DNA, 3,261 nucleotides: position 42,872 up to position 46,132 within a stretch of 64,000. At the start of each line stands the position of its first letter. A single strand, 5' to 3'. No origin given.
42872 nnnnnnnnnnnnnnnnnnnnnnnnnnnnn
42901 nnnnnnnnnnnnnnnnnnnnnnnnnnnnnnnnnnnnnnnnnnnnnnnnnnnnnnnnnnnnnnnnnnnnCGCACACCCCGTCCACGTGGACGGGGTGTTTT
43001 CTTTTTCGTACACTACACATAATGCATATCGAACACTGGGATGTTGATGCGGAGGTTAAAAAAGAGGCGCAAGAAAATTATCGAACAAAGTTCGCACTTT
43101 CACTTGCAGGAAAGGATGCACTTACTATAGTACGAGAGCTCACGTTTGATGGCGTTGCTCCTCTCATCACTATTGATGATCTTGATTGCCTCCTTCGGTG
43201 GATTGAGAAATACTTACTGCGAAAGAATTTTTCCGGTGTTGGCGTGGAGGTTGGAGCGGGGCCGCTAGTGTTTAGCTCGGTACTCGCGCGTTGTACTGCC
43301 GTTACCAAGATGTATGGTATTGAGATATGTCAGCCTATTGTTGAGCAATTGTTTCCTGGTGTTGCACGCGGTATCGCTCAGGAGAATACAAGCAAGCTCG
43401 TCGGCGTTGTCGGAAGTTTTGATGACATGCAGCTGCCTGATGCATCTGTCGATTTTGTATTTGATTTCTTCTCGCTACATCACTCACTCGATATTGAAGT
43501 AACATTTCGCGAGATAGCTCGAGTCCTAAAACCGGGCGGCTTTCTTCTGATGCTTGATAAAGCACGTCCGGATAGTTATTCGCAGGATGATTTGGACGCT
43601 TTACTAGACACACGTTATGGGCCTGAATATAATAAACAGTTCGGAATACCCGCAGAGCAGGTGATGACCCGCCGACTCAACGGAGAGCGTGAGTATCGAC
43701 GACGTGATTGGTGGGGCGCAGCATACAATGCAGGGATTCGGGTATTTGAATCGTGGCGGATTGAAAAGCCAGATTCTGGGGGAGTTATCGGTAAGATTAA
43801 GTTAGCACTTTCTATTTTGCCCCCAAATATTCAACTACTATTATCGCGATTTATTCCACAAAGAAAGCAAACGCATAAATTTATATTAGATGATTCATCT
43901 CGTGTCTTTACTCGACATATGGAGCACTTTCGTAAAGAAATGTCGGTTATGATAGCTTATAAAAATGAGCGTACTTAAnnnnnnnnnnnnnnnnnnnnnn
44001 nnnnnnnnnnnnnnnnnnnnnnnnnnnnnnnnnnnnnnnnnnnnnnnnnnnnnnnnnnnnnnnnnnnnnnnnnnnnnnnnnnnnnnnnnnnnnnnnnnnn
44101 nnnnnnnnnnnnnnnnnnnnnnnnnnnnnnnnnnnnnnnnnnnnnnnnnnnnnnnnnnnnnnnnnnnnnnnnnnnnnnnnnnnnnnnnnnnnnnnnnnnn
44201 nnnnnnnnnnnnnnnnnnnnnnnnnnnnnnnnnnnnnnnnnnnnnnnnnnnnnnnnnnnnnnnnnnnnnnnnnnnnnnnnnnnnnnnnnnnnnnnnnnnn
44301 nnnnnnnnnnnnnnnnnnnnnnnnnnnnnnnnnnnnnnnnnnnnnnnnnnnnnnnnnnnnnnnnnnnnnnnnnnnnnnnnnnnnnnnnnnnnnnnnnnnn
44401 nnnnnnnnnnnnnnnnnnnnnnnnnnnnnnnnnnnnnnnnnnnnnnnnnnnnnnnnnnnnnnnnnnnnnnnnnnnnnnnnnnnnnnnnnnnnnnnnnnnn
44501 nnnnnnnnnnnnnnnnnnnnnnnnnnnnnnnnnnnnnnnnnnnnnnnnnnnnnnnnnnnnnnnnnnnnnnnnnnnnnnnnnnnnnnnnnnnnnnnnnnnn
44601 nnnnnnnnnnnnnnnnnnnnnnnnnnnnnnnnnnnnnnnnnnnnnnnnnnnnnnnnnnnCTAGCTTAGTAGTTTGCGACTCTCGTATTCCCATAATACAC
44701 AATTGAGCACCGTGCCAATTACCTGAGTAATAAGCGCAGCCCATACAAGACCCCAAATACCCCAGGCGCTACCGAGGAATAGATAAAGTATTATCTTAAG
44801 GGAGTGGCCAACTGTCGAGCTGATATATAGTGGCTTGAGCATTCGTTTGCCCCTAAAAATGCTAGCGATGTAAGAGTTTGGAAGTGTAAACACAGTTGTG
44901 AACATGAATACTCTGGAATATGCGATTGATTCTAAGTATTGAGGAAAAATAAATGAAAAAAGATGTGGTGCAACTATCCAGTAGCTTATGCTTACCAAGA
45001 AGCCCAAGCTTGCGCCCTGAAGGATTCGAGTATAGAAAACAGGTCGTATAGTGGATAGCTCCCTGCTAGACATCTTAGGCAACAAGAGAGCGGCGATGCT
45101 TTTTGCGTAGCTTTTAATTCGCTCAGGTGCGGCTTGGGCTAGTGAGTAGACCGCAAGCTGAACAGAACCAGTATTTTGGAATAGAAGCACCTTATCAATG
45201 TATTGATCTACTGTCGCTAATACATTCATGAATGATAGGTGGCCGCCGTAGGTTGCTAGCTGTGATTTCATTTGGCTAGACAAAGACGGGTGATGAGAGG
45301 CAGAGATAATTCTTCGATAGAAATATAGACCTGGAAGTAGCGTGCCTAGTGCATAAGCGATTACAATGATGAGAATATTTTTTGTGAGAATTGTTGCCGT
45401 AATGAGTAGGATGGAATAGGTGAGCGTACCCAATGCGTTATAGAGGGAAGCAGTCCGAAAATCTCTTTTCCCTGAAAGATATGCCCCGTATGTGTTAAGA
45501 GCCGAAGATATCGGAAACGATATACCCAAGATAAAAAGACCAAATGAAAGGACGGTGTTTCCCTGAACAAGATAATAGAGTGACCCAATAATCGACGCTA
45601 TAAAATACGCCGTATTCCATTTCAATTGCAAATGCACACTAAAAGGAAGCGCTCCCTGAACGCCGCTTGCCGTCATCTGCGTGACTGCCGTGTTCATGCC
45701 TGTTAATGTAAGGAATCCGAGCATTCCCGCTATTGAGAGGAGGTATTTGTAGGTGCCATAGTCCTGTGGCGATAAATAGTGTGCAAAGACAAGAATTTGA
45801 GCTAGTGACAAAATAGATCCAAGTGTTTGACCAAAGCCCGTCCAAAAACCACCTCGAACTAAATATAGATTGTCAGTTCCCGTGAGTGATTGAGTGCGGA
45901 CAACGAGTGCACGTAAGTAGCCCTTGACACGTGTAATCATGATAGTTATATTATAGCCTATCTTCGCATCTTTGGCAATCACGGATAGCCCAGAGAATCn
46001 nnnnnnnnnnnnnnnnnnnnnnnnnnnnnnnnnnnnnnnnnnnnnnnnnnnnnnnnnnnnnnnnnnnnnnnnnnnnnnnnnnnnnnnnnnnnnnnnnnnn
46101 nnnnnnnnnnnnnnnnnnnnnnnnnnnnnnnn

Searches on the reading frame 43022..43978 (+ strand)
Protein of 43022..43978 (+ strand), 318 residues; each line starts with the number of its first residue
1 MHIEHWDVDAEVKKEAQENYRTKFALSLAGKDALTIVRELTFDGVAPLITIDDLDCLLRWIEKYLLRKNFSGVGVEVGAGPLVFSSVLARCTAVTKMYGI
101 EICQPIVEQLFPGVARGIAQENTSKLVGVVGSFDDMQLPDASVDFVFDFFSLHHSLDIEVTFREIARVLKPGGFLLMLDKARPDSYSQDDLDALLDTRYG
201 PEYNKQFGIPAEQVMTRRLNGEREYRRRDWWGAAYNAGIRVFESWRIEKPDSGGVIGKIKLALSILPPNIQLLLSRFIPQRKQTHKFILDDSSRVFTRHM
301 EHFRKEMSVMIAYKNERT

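Call 106: search_protein_families(library=pfam, proteins=[window:43022-43978:+], max_evalue=0.001)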
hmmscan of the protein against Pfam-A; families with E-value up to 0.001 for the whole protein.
window:43022-43978:+ (318 aa): 6 families
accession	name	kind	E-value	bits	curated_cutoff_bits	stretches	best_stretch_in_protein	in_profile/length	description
PF08241.18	Methyltransf_11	-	1.1e-14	55.2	21.2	1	76-176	2-94/95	Methyltransferase domain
PF13649.12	Methyltransf_25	-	4.3e-10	40.6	27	1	76-173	3-97/97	Methyltransferase domain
PF13489.12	Methyltransf_23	-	1.2e-07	32.1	27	1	59-205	11-124/164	Methyltransferase domain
PF13847.12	Methyltransf_31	-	1.9e-06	28.1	27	1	76-180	9-112/145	Methyltransferase domain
PF08242.18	Methyltransf_12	-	1.1e-05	26.4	30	1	76-175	2-98/98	Methyltransferase domain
PF01209.24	Ubie_methyltran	-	0.00011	22.1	20.1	1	118-184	92-158/233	ubiE/COQ5 methyltransferase family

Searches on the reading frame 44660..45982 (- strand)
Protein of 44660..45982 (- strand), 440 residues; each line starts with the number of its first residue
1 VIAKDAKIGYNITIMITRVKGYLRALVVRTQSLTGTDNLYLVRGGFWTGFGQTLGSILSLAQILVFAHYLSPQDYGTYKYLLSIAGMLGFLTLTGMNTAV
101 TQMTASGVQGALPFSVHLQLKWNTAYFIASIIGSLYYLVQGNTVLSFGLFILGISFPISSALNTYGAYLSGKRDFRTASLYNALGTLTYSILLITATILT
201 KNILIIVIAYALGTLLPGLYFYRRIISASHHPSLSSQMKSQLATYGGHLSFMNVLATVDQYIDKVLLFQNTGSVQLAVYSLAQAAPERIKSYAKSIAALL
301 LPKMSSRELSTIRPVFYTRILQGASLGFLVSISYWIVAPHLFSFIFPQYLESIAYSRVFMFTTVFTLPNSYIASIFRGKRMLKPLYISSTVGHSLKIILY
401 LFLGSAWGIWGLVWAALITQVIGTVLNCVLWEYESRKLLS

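Call 62: search_protein_families(library=ncbifam, proteins=[window:44660-45982:-], max_evalue=0.01)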
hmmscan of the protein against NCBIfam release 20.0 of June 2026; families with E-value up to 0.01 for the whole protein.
window:44660-45982:- (440 aa): 0 families

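Call 63: search_protein_families(library=pfam, proteins=[window:44660-45982:-], max_evalue=0.05)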
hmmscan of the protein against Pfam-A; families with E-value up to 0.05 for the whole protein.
window:44660-45982:- (440 aa): 2 families
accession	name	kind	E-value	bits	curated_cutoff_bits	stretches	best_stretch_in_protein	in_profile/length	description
PF01943.22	Polysacc_synt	-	3.4e-18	66.5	28.2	2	41-305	1-271/274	Polysaccharide biosynthesis protein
PF13440.11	Polysacc_synt_3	-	1.2e-11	44.8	23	2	66-306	2-242/293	Polysaccharide biosynthesis protein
